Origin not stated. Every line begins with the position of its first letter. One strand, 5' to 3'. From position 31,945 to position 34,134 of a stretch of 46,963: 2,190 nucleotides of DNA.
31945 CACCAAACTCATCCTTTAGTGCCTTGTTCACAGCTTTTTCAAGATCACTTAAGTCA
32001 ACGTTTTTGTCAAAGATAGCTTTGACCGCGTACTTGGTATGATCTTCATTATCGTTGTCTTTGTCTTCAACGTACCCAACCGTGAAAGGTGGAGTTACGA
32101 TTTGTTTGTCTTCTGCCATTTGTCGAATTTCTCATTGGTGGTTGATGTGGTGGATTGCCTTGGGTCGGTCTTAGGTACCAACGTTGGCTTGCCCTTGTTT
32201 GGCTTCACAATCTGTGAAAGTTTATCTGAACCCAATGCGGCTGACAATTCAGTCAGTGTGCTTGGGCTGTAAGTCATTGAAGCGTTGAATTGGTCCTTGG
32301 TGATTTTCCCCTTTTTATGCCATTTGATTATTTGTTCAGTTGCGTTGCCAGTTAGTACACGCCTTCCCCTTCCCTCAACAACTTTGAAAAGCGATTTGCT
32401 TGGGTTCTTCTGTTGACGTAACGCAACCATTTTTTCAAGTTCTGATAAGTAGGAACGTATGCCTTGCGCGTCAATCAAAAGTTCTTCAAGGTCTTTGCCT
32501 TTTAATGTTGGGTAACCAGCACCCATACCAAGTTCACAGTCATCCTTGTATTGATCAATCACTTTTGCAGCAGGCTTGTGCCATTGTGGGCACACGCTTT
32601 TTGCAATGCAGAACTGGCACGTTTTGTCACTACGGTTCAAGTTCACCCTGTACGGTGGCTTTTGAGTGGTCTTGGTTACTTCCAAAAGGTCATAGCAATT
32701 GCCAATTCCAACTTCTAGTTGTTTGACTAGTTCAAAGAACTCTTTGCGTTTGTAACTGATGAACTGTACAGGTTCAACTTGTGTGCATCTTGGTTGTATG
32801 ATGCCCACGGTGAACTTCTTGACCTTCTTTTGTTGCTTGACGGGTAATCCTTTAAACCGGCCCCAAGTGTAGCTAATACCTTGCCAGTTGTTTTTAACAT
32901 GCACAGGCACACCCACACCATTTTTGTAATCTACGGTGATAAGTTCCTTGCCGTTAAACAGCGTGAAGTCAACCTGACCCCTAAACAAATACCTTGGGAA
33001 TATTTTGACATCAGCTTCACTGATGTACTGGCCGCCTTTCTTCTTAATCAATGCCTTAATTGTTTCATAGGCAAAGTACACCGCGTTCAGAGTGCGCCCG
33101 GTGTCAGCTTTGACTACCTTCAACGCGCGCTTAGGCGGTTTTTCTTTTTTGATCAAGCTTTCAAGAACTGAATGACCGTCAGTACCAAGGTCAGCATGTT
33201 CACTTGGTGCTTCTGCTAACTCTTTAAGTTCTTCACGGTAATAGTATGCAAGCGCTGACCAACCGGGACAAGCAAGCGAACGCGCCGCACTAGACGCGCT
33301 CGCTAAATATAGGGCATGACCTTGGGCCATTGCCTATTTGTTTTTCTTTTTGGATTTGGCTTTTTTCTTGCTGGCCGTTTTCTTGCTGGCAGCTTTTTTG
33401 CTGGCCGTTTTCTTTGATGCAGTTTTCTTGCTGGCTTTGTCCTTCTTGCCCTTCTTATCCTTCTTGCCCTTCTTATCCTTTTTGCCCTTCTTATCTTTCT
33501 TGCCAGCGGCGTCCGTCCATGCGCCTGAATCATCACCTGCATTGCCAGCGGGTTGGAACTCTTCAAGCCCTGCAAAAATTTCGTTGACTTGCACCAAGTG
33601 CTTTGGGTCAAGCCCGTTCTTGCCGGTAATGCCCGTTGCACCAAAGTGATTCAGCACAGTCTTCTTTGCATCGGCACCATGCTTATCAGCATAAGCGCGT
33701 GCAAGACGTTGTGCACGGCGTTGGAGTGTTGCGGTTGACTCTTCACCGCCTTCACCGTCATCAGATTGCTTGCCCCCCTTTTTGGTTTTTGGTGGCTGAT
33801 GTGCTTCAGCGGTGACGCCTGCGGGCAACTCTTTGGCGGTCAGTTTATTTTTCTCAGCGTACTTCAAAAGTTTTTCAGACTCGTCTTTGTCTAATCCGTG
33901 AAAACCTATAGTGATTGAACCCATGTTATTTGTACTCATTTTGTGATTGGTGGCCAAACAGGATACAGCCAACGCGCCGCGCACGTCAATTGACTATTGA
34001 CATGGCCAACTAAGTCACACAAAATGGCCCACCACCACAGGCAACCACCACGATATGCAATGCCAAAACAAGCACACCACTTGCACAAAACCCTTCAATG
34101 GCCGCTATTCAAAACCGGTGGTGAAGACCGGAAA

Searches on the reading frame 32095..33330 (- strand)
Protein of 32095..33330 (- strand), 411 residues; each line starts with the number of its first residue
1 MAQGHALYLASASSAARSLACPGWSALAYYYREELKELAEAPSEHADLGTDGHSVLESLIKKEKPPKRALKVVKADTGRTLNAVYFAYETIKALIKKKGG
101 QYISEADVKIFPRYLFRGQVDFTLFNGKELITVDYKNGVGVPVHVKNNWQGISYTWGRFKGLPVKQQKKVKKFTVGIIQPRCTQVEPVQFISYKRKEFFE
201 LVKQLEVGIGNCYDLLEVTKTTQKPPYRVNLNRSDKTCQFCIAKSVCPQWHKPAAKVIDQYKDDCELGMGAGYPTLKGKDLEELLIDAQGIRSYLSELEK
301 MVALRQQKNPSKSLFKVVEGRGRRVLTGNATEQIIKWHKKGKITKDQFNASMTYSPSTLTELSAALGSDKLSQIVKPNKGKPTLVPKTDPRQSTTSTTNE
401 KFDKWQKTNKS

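Call 5: search_protein_families(library=pfam, proteins=[window:32095-33330:-], max_evalue=1)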
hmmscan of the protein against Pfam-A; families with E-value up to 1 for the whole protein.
window:32095-33330:- (411 aa): 4 families
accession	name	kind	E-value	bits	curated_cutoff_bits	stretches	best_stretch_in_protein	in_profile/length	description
PF10926.14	DUF2800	-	8.4e-31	107.9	21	1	10-392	4-368/368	Protein of unknown function (DUF2800)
PF12705.13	PDDEXK_1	-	1.6e-09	38.5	22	1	11-248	3-247/247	PD-(D/E)XK nuclease superfamily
PF08378.17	NERD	-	0.014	16.3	22.1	1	91-175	10-92/111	Nuclease-related domain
PF02927.20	CelD_N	-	0.12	13.5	24.6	1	294-341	13-61/86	Cellulase N-terminal ig-like domain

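Call 8: search_protein_families(library=phrogs, proteins=[window:32095-33330:-], max_evalue=0.1)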
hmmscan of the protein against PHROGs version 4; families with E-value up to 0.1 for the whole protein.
window:32095-33330:- (411 aa): 5 families
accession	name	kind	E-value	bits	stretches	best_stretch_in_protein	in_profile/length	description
phrog_69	-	DNA, RNA and nucleotide metabolism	1.6e-41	143.8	1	7-409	87-480/501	exonuclease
phrog_298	-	DNA, RNA and nucleotide metabolism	0.004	17.5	1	43-139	103-189/293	exonuclease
phrog_3953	-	DNA, RNA and nucleotide metabolism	0.045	14.4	1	32-144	27-120/186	exonuclease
phrog_4765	-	unknown function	0.049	14.1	1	247-302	198-251/294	-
phrog_30183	-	unknown function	0.062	13.9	0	54-105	57-103/206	-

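Call 9: search_dna_similar(query=window:32095-33330:-, collection=phages, mode=protein, max_rows=25)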
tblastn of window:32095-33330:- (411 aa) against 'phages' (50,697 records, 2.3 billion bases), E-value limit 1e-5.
Records with a match: 100; places in all: 100; records where one place covers at least 80% of the query: 64.
Best place of each record, by identity: <60% 100.
By first word of the organism name: Streptococcus 70; Liberibacter 13; phage 3; Serratia 2; Pseudoalteromonas 2; Erwinia 2; Bacillus 2; Caudoviricetes 1; Ruminococcus 1; Lachnospiraceae 1; and 3 more.
By host as written in the record: - 7; Streptococcus suis 5; Candidatus Liberibacter asiaticus UF506 4; Candidatus Liberibacter asiaticus 3; Streptococcus urinalis 2285-97 2; Serratia sp. ATCC 39006 2; Erwinia pyrifoliae 2; Streptococcus pyogenes MGAS315 2; and 73 more.
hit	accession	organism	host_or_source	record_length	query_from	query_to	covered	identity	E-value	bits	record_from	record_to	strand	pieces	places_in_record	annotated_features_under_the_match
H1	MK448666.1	Streptococcus phage Javan101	Streptococcus constellatus C1050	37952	36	400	89%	25.8%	6e-9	64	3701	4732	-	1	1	hypothetical protein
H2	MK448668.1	Streptococcus phage Javan107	Streptococcus constellatus C818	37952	36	400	89%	25.8%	6e-9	64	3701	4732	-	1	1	hypothetical protein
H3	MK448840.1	Streptococcus phage Javan104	Streptococcus constellatus C232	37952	36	400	89%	25.8%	6e-9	64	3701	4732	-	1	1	hypothetical protein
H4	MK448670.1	Streptococcus phage Javan113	Streptococcus constellatus SK1060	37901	36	400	89%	25.8%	6e-9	64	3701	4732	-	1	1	hypothetical protein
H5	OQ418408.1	Streptococcus phage PhiSdyV1524-fexAoptrA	Streptococcus dysgalactiae subsp. ...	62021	36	400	89%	25.8%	2e-7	59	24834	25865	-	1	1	hypothetical protein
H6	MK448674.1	Streptococcus phage Javan123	Streptococcus dysgalactiae ...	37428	36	400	89%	25.6%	1e-6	57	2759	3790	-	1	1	hypothetical protein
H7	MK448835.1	Streptococcus phage Javan93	Streptococcus canis ERR438807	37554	36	411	91%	24.8%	5e-7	58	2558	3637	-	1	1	hypothetical protein (x2)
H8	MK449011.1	Streptococcus phage Javan92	Streptococcus canis ERR438806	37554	36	411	91%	24.8%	5e-7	58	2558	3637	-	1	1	hypothetical protein (x2)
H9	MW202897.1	Caudoviricetes sp.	Manatee Spring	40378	41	402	88%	25.7%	1e-14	82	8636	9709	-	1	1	hypothetical protein | virulence associated protein E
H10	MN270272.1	Streptococcus phage phi-SsuNJ5_rum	Streptococcus suis NJ5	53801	36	400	89%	25.4%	5e-8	61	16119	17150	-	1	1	hypothetical protein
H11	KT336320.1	Streptococcus phage phiNJ3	Streptococcus suis NJ3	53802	36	400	89%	25.4%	5e-8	61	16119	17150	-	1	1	hypothetical protein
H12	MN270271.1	Streptococcus phage phi-SsuNJ2_rum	Streptococcus suis NJ2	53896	36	400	89%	25.4%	5e-8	61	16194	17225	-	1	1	hypothetical protein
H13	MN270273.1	Streptococcus phage phi-SsuSC05017_rum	Streptococcus suis SC05017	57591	36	400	89%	25.4%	5e-8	61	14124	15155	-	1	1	hypothetical protein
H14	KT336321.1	Streptococcus phage phiSC070807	Streptococcus suis SC070807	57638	36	400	89%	25.4%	5e-8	61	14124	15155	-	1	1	hypothetical protein (x2)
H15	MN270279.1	Streptococcus phage phi-SsuZKB4_rum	Streptococcus suis ZKB4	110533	36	400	89%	25.4%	5e-8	61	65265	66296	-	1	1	hypothetical protein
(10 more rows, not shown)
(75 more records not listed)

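Call 73: find_related_loci(query=A6, collection=viral_contigs, flank=10000)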
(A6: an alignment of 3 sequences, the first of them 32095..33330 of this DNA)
Query A6 (411 aa) in viral_contigs; peptide patterns used: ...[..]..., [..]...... (x = any residue, [..] = any of these).
216 stretches matched a pattern; 6 encode a relative of the query (tblastn E <= 1e-3); 6 distinct loci.
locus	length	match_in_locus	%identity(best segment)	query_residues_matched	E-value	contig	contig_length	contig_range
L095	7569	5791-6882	24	11-403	1e-12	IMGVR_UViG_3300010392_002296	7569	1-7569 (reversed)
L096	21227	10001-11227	23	11-409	6e-12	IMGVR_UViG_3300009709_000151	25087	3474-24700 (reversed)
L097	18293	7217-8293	25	1-387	9e-11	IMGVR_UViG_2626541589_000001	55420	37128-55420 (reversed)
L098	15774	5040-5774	26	12-260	5e-9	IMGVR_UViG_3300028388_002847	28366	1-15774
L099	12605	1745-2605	23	12-299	5e-9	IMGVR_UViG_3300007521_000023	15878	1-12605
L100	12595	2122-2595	29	9-180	8e-9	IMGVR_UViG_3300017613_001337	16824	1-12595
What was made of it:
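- Tried and rejected: IMG/VR scan with the exonuclease alignment: only 23-29% relatives, not followed up (call 73).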

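Call 74: find_related_loci(query=A6, collection=metagenome_contigs, flank=10000)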
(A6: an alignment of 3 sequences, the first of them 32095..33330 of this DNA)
Query A6 (411 aa) in metagenome_contigs; peptide patterns used: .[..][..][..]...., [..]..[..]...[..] (x = any residue, [..] = any of these).
600 stretches matched a pattern, but none encodes a relative of the query by tblastn (E <= 1e-3).

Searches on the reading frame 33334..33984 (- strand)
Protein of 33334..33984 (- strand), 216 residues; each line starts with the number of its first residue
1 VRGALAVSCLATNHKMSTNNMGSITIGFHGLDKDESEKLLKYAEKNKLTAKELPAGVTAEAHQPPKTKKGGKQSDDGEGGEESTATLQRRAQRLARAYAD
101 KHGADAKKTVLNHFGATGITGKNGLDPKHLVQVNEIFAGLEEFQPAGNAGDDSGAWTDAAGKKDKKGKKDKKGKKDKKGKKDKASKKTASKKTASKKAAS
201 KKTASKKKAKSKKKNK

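Call 61: search_protein_families(library=ncbifam, proteins=[window:33334-33984:-], max_evalue=0.1)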
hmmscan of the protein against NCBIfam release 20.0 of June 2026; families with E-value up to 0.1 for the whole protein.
window:33334-33984:- (216 aa): 1 family
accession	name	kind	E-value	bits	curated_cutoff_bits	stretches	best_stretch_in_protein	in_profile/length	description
NF011526.0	PRK14965.1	equivalog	0.021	13.7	670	1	83-212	323-445/578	DNA polymerase III subunits gamma and tau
